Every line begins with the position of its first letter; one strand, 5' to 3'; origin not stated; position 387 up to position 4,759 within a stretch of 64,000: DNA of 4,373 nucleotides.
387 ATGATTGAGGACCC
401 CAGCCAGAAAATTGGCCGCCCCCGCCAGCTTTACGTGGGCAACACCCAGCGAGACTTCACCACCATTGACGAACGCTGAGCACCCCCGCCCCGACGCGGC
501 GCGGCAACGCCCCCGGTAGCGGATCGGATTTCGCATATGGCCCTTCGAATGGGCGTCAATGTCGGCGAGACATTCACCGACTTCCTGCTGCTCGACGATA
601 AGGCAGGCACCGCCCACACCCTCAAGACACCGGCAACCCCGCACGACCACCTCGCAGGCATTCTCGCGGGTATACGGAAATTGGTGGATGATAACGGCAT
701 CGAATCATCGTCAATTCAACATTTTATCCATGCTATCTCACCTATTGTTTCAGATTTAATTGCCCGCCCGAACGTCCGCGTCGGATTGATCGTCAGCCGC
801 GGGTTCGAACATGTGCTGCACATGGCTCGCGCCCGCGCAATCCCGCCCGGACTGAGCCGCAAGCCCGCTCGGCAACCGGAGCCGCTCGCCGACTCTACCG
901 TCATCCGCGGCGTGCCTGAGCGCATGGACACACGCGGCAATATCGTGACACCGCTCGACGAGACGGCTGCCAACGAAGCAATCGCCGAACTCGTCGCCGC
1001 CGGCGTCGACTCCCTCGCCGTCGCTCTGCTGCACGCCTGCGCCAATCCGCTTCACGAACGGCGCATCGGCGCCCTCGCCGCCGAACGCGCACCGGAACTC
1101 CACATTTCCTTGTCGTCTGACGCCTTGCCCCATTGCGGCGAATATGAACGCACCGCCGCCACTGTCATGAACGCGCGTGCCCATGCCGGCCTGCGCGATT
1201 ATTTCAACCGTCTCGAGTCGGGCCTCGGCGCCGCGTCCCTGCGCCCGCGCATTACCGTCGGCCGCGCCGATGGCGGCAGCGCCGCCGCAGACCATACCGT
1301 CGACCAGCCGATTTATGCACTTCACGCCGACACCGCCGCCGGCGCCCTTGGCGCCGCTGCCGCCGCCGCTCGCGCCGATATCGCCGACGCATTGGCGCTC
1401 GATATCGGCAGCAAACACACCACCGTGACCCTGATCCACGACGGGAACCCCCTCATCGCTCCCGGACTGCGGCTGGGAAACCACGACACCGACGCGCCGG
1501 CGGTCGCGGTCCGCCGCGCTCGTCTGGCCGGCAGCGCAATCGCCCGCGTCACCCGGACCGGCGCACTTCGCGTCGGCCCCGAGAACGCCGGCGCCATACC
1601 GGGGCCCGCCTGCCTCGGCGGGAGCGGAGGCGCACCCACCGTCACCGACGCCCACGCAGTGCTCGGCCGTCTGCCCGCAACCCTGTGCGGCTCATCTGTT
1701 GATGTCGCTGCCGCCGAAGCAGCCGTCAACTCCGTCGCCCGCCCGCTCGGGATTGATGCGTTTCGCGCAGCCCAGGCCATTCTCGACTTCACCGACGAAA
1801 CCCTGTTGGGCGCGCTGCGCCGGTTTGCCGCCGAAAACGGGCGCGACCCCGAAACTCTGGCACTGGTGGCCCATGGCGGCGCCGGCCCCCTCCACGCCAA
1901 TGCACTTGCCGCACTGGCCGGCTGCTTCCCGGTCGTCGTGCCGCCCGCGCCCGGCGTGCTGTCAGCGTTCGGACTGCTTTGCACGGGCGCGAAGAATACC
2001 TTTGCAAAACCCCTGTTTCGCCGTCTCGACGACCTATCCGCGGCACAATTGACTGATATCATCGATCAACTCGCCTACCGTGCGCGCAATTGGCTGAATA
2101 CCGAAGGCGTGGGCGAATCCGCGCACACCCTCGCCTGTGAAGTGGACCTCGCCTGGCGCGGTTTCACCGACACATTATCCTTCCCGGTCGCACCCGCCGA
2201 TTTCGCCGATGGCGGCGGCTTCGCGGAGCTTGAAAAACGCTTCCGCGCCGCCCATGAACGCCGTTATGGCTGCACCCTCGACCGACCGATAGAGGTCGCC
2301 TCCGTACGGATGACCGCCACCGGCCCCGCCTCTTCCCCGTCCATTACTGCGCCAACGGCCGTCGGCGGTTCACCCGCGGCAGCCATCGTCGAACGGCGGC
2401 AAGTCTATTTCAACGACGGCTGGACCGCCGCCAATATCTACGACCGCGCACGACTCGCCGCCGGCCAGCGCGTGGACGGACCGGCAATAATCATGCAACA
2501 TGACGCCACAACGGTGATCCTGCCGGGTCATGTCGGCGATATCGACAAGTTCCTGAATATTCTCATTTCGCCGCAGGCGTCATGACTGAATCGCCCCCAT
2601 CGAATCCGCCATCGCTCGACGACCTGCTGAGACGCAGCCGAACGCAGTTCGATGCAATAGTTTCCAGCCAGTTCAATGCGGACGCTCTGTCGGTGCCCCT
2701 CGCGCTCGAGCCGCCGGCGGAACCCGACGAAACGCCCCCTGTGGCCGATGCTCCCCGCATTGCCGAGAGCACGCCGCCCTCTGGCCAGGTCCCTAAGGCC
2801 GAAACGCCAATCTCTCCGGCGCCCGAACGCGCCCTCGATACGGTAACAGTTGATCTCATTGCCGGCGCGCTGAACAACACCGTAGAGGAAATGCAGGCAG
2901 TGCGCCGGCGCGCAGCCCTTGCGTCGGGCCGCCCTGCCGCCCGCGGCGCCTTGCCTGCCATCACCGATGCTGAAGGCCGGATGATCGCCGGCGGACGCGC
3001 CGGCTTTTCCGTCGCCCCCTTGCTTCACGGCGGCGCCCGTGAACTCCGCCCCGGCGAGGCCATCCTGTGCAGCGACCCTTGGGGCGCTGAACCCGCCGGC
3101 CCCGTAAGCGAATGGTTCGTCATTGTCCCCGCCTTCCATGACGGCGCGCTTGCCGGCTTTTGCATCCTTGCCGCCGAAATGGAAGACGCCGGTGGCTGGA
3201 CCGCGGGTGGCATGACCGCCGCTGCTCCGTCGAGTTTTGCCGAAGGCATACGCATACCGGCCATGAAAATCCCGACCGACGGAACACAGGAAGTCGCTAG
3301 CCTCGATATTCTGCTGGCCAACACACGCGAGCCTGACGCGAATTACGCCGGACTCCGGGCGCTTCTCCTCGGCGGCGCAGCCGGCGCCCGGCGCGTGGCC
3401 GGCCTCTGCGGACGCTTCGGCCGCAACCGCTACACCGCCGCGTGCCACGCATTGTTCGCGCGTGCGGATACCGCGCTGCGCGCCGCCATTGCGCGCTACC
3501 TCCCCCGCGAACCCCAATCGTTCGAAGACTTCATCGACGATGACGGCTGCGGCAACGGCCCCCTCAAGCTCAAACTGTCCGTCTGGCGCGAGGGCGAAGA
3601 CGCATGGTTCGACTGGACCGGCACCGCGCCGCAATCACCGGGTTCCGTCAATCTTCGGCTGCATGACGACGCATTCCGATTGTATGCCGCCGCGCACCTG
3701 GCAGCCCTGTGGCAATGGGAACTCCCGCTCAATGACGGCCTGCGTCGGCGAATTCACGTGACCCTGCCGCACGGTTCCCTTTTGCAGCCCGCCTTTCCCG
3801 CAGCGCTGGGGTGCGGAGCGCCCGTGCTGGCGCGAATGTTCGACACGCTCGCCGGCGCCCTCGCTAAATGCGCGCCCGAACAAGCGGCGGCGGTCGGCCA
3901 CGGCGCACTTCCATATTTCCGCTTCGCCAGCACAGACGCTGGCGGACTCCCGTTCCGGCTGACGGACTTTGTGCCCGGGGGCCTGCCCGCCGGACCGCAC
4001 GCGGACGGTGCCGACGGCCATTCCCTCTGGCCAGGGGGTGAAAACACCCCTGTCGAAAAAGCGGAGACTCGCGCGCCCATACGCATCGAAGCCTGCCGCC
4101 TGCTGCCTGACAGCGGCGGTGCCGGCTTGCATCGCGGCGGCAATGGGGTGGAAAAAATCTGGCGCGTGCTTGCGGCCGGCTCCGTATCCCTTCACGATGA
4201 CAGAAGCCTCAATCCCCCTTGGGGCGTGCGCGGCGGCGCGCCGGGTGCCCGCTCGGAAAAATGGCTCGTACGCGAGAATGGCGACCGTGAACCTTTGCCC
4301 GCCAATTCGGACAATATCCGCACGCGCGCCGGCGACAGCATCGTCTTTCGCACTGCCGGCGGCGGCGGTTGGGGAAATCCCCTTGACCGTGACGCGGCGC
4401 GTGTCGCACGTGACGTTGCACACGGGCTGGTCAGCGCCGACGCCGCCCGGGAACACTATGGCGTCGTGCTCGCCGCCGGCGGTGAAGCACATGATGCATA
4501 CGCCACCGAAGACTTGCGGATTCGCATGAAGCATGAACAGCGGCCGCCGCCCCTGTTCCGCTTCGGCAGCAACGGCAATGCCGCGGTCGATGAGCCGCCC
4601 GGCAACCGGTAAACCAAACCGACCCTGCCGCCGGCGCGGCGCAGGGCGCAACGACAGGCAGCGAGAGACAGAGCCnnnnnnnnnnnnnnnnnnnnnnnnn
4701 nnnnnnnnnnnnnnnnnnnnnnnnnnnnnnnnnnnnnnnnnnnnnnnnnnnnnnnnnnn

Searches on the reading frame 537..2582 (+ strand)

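Call 47: search_protein_families(library=pfam, proteins=[window:537-2582:+], max_evalue=0.00001)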
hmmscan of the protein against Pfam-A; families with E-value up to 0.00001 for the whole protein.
window:537-2582:+ (682 aa): 3 families
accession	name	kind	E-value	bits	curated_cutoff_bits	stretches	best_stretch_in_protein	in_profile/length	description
PF01968.24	Hydantoinase_A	-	5.9e-48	164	22.9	1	205-482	1-284/291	Hydantoinase/oxoprolinase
PF05378.19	Hydant_A_N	-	1.2e-30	107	25.2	1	4-183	1-174/176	Hydantoinase/oxoprolinase N-terminal region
PF19278.4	Hydant_A_C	-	1.5e-14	54.3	21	1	502-670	11-183/193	Hydantoinase/oxoprolinase C-terminal domain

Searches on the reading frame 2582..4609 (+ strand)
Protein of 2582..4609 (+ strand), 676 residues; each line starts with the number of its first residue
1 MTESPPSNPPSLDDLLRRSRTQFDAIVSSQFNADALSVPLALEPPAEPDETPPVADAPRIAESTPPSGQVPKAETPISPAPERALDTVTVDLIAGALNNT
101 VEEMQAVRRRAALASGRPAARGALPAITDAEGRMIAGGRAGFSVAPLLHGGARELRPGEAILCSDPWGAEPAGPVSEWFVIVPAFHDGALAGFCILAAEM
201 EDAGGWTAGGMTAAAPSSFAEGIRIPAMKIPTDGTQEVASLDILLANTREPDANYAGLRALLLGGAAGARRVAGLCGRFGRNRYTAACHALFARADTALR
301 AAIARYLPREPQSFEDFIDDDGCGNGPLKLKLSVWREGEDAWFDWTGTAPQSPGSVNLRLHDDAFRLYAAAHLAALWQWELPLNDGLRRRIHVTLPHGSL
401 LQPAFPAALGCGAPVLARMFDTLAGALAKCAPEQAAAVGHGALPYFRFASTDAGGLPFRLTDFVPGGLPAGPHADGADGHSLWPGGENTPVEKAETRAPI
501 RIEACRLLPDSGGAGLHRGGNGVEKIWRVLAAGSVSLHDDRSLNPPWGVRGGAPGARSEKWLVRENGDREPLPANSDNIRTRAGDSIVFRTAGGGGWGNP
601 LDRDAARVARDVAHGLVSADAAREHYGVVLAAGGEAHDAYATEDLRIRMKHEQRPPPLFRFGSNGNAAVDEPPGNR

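Call 47: search_protein_families(library=pfam, proteins=[window:2582-4609:+], max_evalue=0.00001)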
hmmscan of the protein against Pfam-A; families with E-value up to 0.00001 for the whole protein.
window:2582-4609:+ (676 aa): 1 family
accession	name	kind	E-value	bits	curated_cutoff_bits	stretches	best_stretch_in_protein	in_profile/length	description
PF02538.19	Hydantoinase_B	-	4e-108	362.6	26.8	1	86-600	1-519/519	Hydantoinase B/oxoprolinase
